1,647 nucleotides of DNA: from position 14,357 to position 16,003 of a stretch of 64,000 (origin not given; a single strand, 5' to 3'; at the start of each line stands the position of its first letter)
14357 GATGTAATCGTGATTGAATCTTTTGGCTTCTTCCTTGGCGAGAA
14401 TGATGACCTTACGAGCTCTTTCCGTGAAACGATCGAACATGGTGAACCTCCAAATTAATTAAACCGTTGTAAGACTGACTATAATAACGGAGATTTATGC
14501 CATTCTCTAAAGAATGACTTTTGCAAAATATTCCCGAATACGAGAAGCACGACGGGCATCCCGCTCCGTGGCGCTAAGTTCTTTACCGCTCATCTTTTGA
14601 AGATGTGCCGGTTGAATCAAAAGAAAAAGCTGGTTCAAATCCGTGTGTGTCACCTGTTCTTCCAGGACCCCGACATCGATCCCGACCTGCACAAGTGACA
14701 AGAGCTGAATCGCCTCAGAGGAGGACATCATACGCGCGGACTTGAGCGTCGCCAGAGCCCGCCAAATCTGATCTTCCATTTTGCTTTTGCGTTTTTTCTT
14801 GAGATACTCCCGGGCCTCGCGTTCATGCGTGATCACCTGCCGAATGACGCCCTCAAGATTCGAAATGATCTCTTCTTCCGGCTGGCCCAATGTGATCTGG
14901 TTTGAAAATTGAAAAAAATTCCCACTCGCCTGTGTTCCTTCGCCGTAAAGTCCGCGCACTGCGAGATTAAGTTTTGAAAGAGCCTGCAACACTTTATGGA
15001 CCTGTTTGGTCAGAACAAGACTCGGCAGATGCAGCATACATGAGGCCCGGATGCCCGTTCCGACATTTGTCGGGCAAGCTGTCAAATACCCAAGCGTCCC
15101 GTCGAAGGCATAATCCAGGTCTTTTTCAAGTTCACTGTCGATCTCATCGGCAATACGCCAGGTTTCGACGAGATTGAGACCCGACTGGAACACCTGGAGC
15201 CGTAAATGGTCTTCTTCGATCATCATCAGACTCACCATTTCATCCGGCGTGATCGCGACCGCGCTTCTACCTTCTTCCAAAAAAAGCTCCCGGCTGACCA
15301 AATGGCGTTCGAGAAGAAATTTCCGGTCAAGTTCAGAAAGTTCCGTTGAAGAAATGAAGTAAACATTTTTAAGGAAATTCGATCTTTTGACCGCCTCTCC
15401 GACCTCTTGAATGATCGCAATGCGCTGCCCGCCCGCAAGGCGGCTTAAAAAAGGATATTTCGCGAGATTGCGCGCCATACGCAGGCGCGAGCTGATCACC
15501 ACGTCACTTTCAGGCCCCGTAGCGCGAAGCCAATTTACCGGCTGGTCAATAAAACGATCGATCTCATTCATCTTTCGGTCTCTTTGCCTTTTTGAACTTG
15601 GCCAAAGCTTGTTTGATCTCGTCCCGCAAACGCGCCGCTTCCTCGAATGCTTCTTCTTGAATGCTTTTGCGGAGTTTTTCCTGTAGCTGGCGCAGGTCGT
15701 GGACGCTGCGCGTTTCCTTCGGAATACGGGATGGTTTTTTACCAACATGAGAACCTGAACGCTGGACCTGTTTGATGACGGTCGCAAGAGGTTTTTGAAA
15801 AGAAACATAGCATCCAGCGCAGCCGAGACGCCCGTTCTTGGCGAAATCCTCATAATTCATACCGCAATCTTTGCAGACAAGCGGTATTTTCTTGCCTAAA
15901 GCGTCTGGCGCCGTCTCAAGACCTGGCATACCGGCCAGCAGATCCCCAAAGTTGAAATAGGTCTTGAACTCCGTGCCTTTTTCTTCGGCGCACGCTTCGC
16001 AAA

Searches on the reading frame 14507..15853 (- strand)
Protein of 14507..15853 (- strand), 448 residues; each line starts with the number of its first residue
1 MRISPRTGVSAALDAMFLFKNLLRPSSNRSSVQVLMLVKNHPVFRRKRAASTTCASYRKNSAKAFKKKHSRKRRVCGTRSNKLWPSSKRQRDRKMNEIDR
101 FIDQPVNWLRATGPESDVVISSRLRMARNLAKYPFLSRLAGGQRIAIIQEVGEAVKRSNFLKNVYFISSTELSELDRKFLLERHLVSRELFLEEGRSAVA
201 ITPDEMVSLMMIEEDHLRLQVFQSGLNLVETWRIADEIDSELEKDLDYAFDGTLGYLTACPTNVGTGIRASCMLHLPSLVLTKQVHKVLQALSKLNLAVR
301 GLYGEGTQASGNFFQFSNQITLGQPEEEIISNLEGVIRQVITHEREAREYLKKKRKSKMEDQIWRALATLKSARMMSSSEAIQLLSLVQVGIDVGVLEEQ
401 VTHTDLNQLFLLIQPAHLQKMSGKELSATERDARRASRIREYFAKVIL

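Call 52: search_protein_families(library=pfam, proteins=[window:14507-15853:-], max_evalue=0.00001)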
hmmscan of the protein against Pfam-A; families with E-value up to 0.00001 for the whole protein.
window:14507-15853:- (448 aa): 1 family
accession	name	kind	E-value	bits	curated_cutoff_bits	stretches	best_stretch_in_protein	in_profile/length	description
PF00217.24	ATP-gua_Ptrans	-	1e-62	211.6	22.4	1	147-346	2-202/203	ATP:guanido phosphotransferase, C-terminal catalytic domain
